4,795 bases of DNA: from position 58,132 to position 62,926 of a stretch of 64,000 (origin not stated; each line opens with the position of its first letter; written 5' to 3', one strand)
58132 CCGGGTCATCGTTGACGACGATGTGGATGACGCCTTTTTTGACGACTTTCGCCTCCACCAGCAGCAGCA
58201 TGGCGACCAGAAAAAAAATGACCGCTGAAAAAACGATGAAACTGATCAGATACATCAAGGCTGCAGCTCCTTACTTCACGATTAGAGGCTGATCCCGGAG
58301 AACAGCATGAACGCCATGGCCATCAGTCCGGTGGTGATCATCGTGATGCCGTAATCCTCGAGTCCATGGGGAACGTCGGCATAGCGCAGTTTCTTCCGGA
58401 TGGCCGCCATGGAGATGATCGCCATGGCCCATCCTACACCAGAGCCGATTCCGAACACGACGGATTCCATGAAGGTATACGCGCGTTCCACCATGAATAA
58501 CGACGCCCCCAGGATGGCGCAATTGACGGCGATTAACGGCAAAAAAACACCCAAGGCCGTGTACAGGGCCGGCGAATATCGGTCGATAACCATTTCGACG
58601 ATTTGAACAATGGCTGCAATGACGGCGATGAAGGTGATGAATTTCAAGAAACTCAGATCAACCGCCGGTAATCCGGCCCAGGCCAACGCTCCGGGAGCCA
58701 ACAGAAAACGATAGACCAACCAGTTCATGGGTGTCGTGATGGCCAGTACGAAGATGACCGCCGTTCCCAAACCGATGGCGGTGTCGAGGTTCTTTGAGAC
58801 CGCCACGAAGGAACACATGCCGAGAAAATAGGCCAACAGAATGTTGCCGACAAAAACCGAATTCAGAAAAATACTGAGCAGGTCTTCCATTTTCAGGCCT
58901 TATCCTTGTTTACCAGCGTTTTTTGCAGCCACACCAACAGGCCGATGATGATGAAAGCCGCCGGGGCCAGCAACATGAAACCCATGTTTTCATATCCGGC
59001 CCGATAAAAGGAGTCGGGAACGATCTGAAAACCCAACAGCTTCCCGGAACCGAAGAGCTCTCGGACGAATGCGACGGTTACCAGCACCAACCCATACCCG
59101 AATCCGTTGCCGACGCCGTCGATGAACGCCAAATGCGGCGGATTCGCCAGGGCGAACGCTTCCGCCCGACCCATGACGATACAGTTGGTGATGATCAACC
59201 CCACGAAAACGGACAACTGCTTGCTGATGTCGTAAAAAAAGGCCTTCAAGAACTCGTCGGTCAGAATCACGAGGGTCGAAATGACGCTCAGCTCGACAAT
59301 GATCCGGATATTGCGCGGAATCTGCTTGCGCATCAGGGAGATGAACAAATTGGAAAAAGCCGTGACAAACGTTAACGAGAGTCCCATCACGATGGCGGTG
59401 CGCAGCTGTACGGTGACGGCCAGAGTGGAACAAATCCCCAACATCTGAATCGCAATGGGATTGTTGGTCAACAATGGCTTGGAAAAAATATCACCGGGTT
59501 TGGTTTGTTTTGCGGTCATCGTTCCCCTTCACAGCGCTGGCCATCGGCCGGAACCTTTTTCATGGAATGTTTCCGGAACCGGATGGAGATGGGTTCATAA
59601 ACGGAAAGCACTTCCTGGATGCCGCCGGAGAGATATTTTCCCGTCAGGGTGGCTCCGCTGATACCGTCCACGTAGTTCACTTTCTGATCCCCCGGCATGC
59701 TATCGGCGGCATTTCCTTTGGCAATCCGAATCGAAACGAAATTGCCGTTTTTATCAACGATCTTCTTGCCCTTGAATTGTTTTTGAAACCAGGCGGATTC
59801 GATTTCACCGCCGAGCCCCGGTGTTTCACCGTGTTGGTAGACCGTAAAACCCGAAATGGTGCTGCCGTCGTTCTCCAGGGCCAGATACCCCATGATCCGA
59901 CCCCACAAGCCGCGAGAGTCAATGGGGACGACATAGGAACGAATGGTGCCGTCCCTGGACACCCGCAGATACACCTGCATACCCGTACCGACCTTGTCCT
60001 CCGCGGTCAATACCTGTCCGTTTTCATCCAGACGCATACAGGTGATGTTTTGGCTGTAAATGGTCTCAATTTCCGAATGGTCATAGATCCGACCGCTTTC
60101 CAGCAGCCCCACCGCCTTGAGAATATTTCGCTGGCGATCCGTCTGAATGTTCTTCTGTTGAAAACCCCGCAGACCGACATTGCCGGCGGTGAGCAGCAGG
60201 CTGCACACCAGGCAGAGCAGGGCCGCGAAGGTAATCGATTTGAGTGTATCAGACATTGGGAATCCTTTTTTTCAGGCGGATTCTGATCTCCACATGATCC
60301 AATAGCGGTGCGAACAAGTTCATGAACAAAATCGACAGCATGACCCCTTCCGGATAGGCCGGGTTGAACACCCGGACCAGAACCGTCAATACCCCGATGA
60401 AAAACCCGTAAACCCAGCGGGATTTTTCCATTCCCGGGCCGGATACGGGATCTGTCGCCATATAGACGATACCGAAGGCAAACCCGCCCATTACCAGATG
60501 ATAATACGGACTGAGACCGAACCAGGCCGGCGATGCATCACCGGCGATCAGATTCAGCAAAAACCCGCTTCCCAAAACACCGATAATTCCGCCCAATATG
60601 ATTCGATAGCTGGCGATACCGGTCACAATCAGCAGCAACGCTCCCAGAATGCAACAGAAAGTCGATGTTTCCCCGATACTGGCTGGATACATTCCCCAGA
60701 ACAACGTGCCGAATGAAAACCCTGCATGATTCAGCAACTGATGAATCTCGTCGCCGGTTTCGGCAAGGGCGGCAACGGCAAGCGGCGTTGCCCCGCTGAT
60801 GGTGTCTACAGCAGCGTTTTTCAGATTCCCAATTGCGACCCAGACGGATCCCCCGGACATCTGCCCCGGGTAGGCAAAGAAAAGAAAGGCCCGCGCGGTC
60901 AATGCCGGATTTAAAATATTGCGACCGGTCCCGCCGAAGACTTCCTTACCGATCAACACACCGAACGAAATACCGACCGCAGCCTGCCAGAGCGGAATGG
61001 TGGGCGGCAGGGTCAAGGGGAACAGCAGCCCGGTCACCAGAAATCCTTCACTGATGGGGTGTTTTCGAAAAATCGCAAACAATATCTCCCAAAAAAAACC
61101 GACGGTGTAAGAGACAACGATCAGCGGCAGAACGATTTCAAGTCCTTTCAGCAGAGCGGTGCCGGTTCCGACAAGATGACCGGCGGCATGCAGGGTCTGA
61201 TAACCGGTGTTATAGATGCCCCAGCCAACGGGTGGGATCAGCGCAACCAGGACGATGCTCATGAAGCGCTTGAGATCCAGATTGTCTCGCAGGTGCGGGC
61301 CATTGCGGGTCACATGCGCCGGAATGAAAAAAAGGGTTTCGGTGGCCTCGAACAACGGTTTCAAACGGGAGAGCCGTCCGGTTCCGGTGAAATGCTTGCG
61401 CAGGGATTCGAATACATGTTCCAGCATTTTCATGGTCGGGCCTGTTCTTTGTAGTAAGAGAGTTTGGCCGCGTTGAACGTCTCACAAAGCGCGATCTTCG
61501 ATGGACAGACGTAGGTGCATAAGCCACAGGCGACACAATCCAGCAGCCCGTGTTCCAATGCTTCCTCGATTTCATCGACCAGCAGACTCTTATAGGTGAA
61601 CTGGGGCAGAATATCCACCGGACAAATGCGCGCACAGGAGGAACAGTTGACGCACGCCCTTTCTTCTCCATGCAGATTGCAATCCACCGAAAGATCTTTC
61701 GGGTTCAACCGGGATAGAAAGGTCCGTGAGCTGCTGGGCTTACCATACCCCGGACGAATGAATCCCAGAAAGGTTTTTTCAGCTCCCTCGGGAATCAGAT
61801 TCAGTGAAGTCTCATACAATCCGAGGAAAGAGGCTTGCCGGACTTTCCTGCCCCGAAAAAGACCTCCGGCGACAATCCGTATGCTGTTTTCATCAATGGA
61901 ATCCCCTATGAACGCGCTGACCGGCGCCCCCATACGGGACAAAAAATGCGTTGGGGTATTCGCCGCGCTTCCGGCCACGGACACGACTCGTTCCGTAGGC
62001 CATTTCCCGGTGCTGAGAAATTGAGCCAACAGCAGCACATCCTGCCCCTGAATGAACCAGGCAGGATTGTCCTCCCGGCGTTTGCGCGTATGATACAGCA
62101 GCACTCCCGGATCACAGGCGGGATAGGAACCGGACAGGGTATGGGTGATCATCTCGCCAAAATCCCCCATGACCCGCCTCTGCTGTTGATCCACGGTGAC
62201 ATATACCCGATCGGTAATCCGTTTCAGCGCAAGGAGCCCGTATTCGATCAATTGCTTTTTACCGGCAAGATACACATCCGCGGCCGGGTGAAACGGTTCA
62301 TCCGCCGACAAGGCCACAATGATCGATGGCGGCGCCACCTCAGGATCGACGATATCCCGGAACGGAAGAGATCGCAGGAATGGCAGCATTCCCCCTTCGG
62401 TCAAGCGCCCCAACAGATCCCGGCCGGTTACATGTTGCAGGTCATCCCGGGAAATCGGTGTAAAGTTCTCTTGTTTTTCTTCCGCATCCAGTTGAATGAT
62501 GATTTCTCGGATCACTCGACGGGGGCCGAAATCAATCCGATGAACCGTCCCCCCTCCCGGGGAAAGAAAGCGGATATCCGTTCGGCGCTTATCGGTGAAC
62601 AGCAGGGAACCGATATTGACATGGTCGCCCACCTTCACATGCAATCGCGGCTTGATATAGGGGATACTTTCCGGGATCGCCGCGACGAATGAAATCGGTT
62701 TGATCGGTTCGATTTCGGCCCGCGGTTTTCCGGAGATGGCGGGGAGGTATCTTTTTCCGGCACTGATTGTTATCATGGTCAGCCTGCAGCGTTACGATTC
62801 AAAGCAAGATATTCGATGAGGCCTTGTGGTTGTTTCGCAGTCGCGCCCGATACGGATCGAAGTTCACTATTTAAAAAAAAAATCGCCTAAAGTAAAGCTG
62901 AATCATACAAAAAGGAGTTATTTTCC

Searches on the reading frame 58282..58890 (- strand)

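Call 6: search_protein_families(library=pfam, proteins=[window:58282-58890:-], max_evalue=0.01)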
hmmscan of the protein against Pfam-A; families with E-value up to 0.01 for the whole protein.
window:58282-58890:- (202 aa): 1 family
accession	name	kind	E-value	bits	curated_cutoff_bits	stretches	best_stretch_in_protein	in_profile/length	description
PF02508.19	Rnf-Nqr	-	1.7e-56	191.4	23.8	1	5-200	2-173/174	Rnf-Nqr subunit, membrane protein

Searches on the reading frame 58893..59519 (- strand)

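Call 6: search_protein_families(library=pfam, proteins=[window:58893-59519:-], max_evalue=0.01)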
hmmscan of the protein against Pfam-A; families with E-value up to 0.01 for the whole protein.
window:58893-59519:- (208 aa): 1 family
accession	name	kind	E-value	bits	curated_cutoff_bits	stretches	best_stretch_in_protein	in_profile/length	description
PF02508.19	Rnf-Nqr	-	2.7e-57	194.1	23.8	1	11-195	4-173/174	Rnf-Nqr subunit, membrane protein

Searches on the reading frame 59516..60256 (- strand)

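Call 6: search_protein_families(library=pfam, proteins=[window:59516-60256:-], max_evalue=0.01)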
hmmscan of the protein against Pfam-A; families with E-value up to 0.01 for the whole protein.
window:59516-60256:- (246 aa): 1 family
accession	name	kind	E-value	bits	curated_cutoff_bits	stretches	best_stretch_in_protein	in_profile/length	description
PF04205.19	FMN_bind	-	1.9e-15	57.7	22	1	116-217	1-76/77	FMN-binding domain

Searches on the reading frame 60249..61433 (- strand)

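Call 32: search_protein_families(library=pfam, proteins=[window:60249-61433:-], max_evalue=0.001)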
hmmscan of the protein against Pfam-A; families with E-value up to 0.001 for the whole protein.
window:60249-61433:- (394 aa): 1 family
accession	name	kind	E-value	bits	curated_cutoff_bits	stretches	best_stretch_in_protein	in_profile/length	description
PF03116.20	NQR2_RnfD_RnfE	-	1.8e-95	320.2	27.7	1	42-382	2-290/296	NQR2, RnfD, RnfE family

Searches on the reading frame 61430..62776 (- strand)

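Call 32: search_protein_families(library=pfam, proteins=[window:61430-62776:-], max_evalue=0.001)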
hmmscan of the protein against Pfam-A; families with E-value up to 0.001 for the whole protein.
window:61430-62776:- (448 aa): 11 families
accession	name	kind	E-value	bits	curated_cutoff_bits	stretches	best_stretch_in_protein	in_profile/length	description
PF24836.1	NQRA_2nd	-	1.6e-25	90.4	25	1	121-258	6-144/145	NqrA second alpha/beta domain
PF05896.17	NQRA_N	-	1.7e-19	70.3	25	1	14-97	11-94/94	NqrA N-terminal barrel-sandwich hybrid domain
PF11973.14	NQRA_SLBB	-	8.5e-09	36.2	27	1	264-312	1-49/51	NQRA C-terminal domain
PF12838.12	Fer4_7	-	2.4e-08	34.7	27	1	375-428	2-52/52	4Fe-4S dicluster domain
PF13237.11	Fer4_10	-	2.8e-07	30.8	25.5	1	372-425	6-53/53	4Fe-4S dicluster domain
PF13187.11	Fer4_9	-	7.7e-07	29.5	27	1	374-427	1-50/52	4Fe-4S dicluster domain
PF00037.32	Fer4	-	9.1e-06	25.7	21.1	0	374-389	7-22/24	4Fe-4S binding domain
PF13183.11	Fer4_8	-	1.8e-05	25.6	27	1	374-428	4-68/68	4Fe-4S dicluster domain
PF13534.11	Fer4_17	-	8.2e-05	23.5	22.2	1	374-428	1-60/61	4Fe-4S dicluster domain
PF12797.12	Fer4_2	-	0.0001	22.5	24.5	0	413-426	9-22/22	4Fe-4S binding domain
PF12837.12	Fer4_6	-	0.00044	20.5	25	0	374-389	8-23/24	4Fe-4S binding domain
